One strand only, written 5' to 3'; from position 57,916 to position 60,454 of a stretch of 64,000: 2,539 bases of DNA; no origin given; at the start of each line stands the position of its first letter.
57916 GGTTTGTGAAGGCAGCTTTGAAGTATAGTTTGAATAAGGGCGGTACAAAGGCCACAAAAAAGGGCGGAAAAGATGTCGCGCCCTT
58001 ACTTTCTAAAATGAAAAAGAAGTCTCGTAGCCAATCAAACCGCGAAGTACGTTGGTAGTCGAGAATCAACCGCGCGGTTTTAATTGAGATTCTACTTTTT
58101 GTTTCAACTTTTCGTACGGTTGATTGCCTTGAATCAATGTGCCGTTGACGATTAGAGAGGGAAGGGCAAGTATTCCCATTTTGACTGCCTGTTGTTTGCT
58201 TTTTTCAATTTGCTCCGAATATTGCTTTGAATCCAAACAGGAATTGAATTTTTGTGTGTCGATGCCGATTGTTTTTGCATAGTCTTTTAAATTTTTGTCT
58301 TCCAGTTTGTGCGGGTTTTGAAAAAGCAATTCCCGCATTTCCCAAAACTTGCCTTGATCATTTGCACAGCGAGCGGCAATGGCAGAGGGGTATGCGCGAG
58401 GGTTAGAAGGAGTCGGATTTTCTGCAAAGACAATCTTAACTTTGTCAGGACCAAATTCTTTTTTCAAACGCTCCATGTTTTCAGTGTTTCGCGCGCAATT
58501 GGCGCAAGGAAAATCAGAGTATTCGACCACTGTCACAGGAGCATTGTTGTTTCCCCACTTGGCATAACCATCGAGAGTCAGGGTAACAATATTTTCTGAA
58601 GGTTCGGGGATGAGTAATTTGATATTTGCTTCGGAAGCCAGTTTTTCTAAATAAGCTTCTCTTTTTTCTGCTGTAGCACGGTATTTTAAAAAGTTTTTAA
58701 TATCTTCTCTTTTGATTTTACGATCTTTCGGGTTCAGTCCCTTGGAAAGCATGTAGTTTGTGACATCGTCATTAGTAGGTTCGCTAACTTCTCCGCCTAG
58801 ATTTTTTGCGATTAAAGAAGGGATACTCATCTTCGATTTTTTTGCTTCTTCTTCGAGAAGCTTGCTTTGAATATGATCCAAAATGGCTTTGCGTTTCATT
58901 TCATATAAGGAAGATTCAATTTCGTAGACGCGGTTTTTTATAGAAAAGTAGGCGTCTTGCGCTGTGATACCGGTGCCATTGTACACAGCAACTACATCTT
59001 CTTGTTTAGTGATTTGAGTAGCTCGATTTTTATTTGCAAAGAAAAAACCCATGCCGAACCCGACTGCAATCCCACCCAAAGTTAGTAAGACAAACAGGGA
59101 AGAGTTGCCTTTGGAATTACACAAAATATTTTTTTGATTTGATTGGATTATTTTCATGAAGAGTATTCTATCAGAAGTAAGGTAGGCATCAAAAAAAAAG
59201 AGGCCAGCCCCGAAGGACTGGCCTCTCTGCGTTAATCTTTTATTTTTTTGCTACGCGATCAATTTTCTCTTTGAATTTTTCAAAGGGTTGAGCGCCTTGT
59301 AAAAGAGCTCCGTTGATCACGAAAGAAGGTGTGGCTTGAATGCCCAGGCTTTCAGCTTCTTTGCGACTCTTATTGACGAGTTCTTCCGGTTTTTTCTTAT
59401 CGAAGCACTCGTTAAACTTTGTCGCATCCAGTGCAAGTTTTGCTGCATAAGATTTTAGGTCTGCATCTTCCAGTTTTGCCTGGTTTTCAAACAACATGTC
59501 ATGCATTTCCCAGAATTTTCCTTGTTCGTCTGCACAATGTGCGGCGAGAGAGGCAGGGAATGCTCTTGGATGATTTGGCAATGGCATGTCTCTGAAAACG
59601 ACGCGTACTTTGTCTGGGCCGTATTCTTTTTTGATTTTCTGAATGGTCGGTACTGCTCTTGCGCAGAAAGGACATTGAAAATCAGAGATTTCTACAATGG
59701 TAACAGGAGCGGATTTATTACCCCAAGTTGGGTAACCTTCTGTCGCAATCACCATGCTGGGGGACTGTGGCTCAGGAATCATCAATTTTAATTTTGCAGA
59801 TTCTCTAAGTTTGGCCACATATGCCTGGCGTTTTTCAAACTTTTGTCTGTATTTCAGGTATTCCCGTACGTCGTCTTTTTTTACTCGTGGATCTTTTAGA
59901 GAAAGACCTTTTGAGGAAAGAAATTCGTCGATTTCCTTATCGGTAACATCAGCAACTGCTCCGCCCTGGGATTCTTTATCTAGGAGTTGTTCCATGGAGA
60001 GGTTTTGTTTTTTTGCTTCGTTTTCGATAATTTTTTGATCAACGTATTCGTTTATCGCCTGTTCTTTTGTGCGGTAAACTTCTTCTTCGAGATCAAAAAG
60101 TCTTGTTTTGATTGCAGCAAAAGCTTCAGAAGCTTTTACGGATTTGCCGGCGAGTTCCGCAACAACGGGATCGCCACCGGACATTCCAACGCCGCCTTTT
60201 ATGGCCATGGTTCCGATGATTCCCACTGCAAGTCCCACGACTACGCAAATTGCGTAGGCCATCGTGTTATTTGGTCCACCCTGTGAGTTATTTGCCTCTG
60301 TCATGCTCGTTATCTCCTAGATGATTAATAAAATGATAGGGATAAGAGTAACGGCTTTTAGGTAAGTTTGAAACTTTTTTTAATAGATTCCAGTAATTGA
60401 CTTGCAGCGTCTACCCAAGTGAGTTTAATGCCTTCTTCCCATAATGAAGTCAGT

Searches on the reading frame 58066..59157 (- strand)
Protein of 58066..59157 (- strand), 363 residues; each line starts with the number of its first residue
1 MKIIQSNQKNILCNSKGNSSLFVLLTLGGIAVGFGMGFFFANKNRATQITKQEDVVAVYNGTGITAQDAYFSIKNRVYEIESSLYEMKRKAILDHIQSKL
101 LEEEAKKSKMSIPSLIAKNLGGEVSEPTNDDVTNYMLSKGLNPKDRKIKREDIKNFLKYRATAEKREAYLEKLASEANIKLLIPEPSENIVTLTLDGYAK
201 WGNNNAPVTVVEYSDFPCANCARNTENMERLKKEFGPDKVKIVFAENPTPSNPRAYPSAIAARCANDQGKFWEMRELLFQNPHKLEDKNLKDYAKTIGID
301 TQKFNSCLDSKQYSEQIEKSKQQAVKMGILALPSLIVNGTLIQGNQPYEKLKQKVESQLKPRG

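Call 81: search_protein_families(library=pfam, proteins=[window:58066-59157:-], max_evalue=0.001)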
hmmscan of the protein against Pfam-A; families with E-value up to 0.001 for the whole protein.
window:58066-59157:- (363 aa): 4 families
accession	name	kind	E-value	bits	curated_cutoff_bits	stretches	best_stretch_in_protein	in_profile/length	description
PF13462.12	Thioredoxin_4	-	2e-30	106.6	23.2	1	201-356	8-164/165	Thioredoxin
PF01323.26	DSBA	-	2.9e-14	53.7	25.6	1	267-355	101-190/191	DSBA-like thioredoxin domain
PF13743.12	Thioredoxin_5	-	4.3e-05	23.7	27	1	255-349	74-182/186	Thioredoxin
PF13624.11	SurA_N_3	-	0.00052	20.3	27.2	0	18-113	9-109/162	SurA-like N-terminal domain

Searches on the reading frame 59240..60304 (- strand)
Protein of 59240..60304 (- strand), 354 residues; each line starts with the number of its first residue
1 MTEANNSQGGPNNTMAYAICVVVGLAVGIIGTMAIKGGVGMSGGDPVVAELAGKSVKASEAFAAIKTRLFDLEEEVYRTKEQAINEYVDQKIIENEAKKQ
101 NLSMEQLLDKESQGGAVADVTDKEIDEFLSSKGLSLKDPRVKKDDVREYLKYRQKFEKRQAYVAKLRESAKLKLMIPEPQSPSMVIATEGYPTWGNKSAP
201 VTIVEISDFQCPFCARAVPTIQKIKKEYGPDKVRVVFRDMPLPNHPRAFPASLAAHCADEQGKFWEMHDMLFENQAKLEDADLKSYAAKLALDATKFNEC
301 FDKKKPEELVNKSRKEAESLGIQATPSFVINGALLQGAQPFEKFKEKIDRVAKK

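Call 81: search_protein_families(library=pfam, proteins=[window:59240-60304:-], max_evalue=0.001)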
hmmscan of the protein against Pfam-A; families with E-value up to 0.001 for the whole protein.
window:59240-60304:- (354 aa): 3 families
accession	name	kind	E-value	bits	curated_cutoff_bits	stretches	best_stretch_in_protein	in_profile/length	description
PF13462.12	Thioredoxin_4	-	1.3e-35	123.5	23.2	1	190-349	4-164/165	Thioredoxin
PF01323.26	DSBA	-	2.4e-22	80.1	25.6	1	202-348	1-190/191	DSBA-like thioredoxin domain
PF13098.12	Thioredoxin_2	-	0.00026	21.7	27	1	203-347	9-103/104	Thioredoxin-like domain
